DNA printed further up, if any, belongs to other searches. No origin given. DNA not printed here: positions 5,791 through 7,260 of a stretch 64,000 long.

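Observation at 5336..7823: Three translationally coupled paralogous Zn-ribbon genes of unknown function (two membrane-anchored)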

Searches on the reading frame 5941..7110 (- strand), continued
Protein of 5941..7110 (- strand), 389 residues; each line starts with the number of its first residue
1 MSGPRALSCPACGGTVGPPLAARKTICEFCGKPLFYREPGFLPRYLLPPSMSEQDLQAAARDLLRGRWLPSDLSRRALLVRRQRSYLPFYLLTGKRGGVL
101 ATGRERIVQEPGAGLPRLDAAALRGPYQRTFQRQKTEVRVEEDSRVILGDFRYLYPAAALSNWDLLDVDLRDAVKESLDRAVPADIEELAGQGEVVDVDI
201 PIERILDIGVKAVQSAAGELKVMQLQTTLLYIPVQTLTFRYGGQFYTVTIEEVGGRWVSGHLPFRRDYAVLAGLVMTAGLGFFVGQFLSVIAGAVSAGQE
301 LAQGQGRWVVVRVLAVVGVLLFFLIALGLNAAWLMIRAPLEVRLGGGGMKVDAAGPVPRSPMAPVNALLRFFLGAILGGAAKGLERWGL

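Call 84: search_protein_families(library=pfam, proteins=[L026:5630-6160:+, L026:3385-5523:+, L026:7233-7997:+, L026:9166-9813:+, L027:4972-5499:+, L026:6160-7218:+], max_evalue=0.1)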
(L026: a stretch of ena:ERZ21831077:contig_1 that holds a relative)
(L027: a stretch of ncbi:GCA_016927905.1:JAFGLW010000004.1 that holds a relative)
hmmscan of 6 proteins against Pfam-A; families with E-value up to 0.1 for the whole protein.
L026:5630-6160:+ (176 aa): 1 family
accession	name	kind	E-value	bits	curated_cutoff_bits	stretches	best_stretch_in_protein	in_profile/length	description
PF24516.1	ARM_KNTC1_2nd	-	0.032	14.5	27.4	1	137-169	49-81/165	KNTC1 second ARM-repeats domain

L026:3385-5523:+ (712 aa): 0 families

L026:7233-7997:+ (254 aa): 6 families
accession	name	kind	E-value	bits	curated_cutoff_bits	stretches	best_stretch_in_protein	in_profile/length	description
PF09297.16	Zn_ribbon_NUD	-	0.015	15.4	24.8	1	5-28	6-29/32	NADH pyrophosphatase zinc ribbon domain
PF13719.11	Zn_ribbon_5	-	0.024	14.8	29.3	0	1-27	1-32/37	zinc-ribbon domain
PF12773.13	DZR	-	0.052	14.1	27.3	1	5-32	15-36/45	Double zinc ribbon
PF13717.11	Zn_ribbon_4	-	0.06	13.7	30.3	0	1-26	1-31/36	zinc-ribbon domain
PF18319.7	Zn_ribbon_PriA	-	0.079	13.4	26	0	5-27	1-23/27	PriA DNA helicase Cys-rich region (CRR) domain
PF22747.2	Zn_ribbon_DUF2089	-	0.082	13.5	27.6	0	5-31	1-23/32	DUF2089 zinc ribbon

L026:9166-9813:+ (215 aa): 0 families

L027:4972-5499:+ (175 aa): 1 family
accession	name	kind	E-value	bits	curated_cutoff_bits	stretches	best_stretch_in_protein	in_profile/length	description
PF18052.6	Rx_N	-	0.017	15.7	27.7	0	41-96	24-80/93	Rx N-terminal domain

L026:6160-7218:+ (352 aa): 10 families
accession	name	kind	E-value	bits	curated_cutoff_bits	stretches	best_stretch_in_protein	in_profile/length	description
PF13421.11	Band_7_1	-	1.8e-64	217.7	24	1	19-229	1-210/211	SPFH domain-Band 7 family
PF01145.31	Band_7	-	2.3e-13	51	23.6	1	37-226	2-159/176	SPFH domain / Band 7 family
PF13240.11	Zn_Ribbon_1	-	1.5e-12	47.3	25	2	301-320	2-21/23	zinc-ribbon domain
PF12773.13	DZR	-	3.6e-11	43.5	27.3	1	301-347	1-45/45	Double zinc ribbon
PF13248.11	Zn_ribbon_3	-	1.6e-06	27.8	27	2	328-350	4-26/26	zinc-ribbon domain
PF24463.1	DUF7577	-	4.4e-06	26.6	28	1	328-350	4-26/27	Domain of unknown function (DUF7577)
PF18912.6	DZR_2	-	0.00061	20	27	1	301-346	10-55/56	Double zinc ribbon domain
PF17032.10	Zn_ribbon_15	-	0.003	18.7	28.9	1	315-347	40-73/73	zinc-ribbon family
PF24460.1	DUF7575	-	0.0057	16.4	28.5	1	327-349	4-26/28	Domain of unknown function (DUF7575)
PF10571.15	UPF0547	-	0.044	14.4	29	1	328-347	2-21/26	Uncharacterised protein family UPF0547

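Call 85: search_protein_families(library=ncbifam, proteins=[P0161, P0114, P0102, P0128, L026:5630-6160:+, L026:3385-5523:+, L026:7233-7997:+, L026:9166-9813:+], max_evalue=0.1)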
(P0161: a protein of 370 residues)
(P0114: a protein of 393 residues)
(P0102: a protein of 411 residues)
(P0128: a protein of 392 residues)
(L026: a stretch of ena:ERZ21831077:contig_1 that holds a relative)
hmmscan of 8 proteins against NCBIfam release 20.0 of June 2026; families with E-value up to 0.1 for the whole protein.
P0161 (370 aa): 10 families
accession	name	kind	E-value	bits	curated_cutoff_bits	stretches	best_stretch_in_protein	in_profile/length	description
NF001607.0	PRK00398.1-4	equivalog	8.1e-06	25.5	89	2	6-31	10-36/53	DNA-directed RNA polymerase subunit P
NF001608.0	PRK00398.1-6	equivalog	0.00011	21.9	84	1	82-111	4-33/46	DNA-directed RNA polymerase subunit P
NF003331.0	PRK04338.1-7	equivalog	0.00028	19.8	560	0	7-44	244-280/376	tRNA (guanine(26)-N(2))-dimethyltransferase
NF001606.0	PRK00398.1-3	equivalog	0.00041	20.1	72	1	5-30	2-26/44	DNA-directed RNA polymerase subunit P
TIGR02605.1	CxxC_CxxC_SSSS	subfamily_domain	0.0021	18.1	31.3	0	79-107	3-34/52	FmdB family zinc ribbon protein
NF011481.0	PRK14890.1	equivalog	0.0032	17.5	61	1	80-111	8-39/61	putative Zn-ribbon RNA-binding protein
TIGR00595.1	priA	equivalog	0.0055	15.3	230.35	0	6-32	226-252/509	replication restart helicase PriA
NF001605.0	PRK00398.1-2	equivalog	0.021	14.7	63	0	6-31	2-26/43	DNA-directed RNA polymerase subunit P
NF003058.0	PRK03976.1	equivalog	0.026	14.5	87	0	4-47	35-76/91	50S ribosomal protein L37ae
TIGR01206.1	lysW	equivalog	0.084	12.8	53.2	0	6-35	3-34/54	lysine biosynthesis protein LysW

P0114 (393 aa): 0 families

P0102 (411 aa): 0 families

P0128 (392 aa): 0 families

L026:5630-6160:+ (176 aa): 1 family
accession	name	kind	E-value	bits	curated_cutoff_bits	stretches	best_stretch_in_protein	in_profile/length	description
NF047596.1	LIMLP_15305_fam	equivalog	4e-13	49.6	210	1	28-167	29-172/175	LIMLP_15305 family protein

L026:3385-5523:+ (712 aa): 1 family
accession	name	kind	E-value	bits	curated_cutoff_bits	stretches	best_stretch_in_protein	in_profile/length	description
NF009776.0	PRK13275.1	equivalog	0.083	12.2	64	0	448-479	35-66/70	tetrahydromethanopterin S-methyltransferase subunit F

L026:7233-7997:+ (254 aa): 0 families

L026:9166-9813:+ (215 aa): 0 families

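Call 97: search_solved_structures(query=A6, max_evalue=1)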
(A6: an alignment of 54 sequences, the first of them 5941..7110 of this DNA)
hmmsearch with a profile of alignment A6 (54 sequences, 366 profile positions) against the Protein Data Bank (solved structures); distinct sequences matched with E-value up to 1: 14.
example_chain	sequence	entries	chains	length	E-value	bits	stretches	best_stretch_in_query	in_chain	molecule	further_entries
4qiw_P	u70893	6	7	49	0.0028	19.7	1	7-45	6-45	DNA-directed RNA polymerase subunit P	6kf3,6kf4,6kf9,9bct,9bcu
36ro_P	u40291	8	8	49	0.0038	19.3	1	8-46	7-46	DNA-directed RNA polymerase subunit Rpo12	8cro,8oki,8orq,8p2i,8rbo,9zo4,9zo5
5k2m_E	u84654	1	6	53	0.023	16.7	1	7-37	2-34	Probable lysine biosynthesis protein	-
3wwl_A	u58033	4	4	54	0.12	14.3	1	8-39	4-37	Alpha-aminoadipate carrier protein LysW | OrfF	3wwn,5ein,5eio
3j0k_L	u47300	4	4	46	0.23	13.4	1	9-39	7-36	DNA-directed RNA polymerases I, II, and III 7.7 kDa polypeptide | DNA-DIRECTED RNA POLYMERASES I, II, AND III SUBUNIT RPABC4, RPB12 | DNA-directed RNA polymeras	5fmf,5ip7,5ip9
9v21_sC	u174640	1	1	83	0.34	12.8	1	6-34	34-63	Small ribosomal subunit protein eS27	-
9v1j_sC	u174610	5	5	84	0.35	12.8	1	6-34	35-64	Small ribosomal subunit protein eS27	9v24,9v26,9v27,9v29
4atv_A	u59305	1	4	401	0.36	12.8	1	244-328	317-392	NA(+)/H(+) ANTIPORTER NHAA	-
4au5_A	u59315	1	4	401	0.36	12.8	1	244-328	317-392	NA(+)/H(+) ANTIPORTER NHAA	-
9egv_A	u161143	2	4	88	0.52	12.3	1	5-36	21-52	RanBP-type and C3HC4-type zinc finger-containing protein 1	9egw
1i3q_L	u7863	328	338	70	0.62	12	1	8-39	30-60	DNA-DIRECTED RNA POLYMERASE II 7.7KD POLYPEPTIDE | DNA-directed RNA polymerase II, chain RPB12 | DNA-directed RNA polymerases I, II, and III 7.7 kDa polypeptide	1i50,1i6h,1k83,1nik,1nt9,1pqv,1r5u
8bws_L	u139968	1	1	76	0.75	11.7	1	8-39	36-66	DNA-directed RNA polymerases I, II, and III subunit RPABC4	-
8qby_R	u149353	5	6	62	0.87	11.5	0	16-40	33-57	Zinc finger CHCC-type domain-containing protein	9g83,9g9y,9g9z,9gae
7z0h_L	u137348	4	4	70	0.97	11.4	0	9-39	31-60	DNA-directed RNA polymerases I, II, and III subunit RPABC4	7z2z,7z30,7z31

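Call 98: find_encoding_contigs(protein=P0112, flank=7000, max_places=1)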
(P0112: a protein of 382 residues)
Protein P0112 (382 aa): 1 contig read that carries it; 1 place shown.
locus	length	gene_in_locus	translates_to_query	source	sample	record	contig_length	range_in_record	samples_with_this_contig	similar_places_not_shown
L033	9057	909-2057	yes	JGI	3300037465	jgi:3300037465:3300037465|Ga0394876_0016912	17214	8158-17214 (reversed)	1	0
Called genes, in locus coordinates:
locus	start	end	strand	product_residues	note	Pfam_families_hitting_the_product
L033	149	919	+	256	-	-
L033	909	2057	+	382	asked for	-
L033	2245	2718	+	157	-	-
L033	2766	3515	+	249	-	PF23023:Anti-Pycsar_Apyc1, PF00753:Lactamase_B, PF12706:Lactamase_B_2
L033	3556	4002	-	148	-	PF00293:NUDIX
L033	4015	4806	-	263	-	PF01261:AP_endonuc_2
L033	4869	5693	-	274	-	PF12698:ABC2_membrane_3 (weak)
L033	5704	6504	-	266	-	PF12679:ABC2_membrane_2 (weak)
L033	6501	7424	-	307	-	PF00005:ABC_tran, PF13304:AAA_21 (faint)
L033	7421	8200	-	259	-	PF00578:AhpC-TSA, PF08534:Redoxin, PF00085:Thioredoxin (faint), PF13098:Thioredoxin_2 (weak), PF13905:Thioredoxin_8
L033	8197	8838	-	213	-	PF00578:AhpC-TSA, PF08534:Redoxin, PF00085:Thioredoxin (weak), PF13905:Thioredoxin_8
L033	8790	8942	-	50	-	-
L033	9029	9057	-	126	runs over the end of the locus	-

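Call 99: find_encoding_contigs(protein=P0124, flank=7000, max_places=1)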
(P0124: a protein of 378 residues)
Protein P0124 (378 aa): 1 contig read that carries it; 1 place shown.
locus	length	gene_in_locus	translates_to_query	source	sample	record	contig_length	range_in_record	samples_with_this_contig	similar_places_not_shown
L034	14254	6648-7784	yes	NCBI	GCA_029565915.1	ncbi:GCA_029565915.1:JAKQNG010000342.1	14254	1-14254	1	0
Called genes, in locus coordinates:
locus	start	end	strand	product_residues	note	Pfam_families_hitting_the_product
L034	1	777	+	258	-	?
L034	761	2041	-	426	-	PF01270:Glyco_hydro_8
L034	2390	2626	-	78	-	PF13083:KH_KhpA-B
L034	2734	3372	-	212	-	PF00406:ADK, PF13207:AAA_17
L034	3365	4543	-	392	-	PF00149:Metallophos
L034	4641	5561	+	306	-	PF01263:Aldose_epim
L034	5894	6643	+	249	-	-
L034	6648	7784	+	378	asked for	-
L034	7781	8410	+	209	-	-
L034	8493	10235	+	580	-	-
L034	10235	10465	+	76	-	-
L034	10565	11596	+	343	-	PF13432:TPR_16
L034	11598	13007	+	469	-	-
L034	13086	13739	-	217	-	PF01895:PhoU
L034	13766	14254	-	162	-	?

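Call 103: search_protein_families(library=pfam, proteins=[L019:2491-4296:+, L019:2350-4065:-, L019:5251-7146:+, L019:4608-5111:+, L034:8493-10235:+, L034:11598-13007:+, L032:2-547:+, L031:11186-12052:+, L031:12156-14321:+], max_evalue=0.001)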
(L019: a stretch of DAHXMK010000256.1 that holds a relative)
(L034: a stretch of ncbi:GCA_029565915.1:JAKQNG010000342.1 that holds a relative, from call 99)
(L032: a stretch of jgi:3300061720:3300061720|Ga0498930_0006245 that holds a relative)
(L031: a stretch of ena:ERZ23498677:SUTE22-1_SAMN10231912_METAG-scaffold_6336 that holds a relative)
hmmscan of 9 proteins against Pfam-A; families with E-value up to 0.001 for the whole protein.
L019:2491-4296:+ (601 aa): 6 families
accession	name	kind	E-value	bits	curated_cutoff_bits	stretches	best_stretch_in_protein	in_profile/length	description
PF00575.29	S1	-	1.9e-106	349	22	6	400-472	2-74/74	S1 RNA binding domain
PF23459.1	S1_RRP5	-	3e-31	108.2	27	4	489-557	4-72/72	RRP5 S1 domain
PF21710.3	Spt6_S1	-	4.5e-13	49.7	27.5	0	323-386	24-87/91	Spt6, S1/OB domain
PF13509.12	S1_2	-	4.2e-08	33.6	21.8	0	488-524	1-37/61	S1 domain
PF24685.1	OB_RRP5_4th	-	2.2e-06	28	31.5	0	415-465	23-76/92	RRP5 OB-fold domain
PF17092.11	PCB_OB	-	0.00059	21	27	0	313-369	29-95/111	Penicillin-binding protein OB-like domain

L019:2350-4065:- (571 aa): 0 families

L019:5251-7146:+ (631 aa): 2 families
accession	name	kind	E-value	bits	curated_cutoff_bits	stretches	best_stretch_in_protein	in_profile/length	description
PF02705.21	K_trans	-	1.9e-191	636.9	24.8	1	19-472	1-453/454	K+ potassium transporter integral membrane domain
PF22776.1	K_trans_C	-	1.4e-56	191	24.8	1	484-631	2-151/151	K+ potassium transporter C-terminal domain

L019:4608-5111:+ (167 aa): 2 families
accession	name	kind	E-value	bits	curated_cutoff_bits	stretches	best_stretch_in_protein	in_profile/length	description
PF01230.28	HIT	-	1.6e-16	61.2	21.5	1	40-130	6-95/98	HIT domain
PF11969.13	DcpS_C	-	3.3e-07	31.2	24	1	26-128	2-100/114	Scavenger mRNA decapping enzyme C-term binding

L034:8493-10235:+ (580 aa): 1 family
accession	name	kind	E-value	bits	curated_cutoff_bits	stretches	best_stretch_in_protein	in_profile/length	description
PF02412.23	TSP_3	-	0.0006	19.9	25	0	407-431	10-33/36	Thrombospondin type 3 repeat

L034:11598-13007:+ (469 aa): 1 family
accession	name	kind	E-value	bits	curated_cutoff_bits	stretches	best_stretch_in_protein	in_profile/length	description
PF13229.12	Beta_helix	-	4.5e-05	23.6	25.9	1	207-366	3-136/158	Right handed beta helix region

L032:2-547:+ (181 aa): 4 families
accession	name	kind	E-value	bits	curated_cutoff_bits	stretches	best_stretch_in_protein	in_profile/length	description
PF00583.31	Acetyltransf_1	-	2.9e-09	37.6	20.7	1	36-130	27-116/116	Acetyltransferase (GNAT) family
PF13508.13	Acetyltransf_7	-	9.3e-06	26.4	27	1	49-131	6-83/84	Acetyltransferase (GNAT) domain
PF13420.13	Acetyltransf_4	-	4.4e-05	24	24.3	1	26-143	29-147/155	Acetyltransferase (GNAT) domain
PF13302.13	Acetyltransf_3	-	7e-05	24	25.4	1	31-131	37-138/138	Acetyltransferase (GNAT) domain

L031:11186-12052:+ (288 aa): 0 families

L031:12156-14321:+ (721 aa): 0 families

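Call 114: search_dna_similar(query=window:5941-7110:-, collection=plasmids, mode=protein, max_evalue=0.001, max_rows=10)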
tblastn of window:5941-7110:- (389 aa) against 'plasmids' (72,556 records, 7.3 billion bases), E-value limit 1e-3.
No match.

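Call 115: search_dna_similar(query=window:5941-7110:-, collection=phages, mode=protein, max_evalue=0.001, max_rows=10)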
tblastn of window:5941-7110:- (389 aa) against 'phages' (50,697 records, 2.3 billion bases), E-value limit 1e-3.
No match.
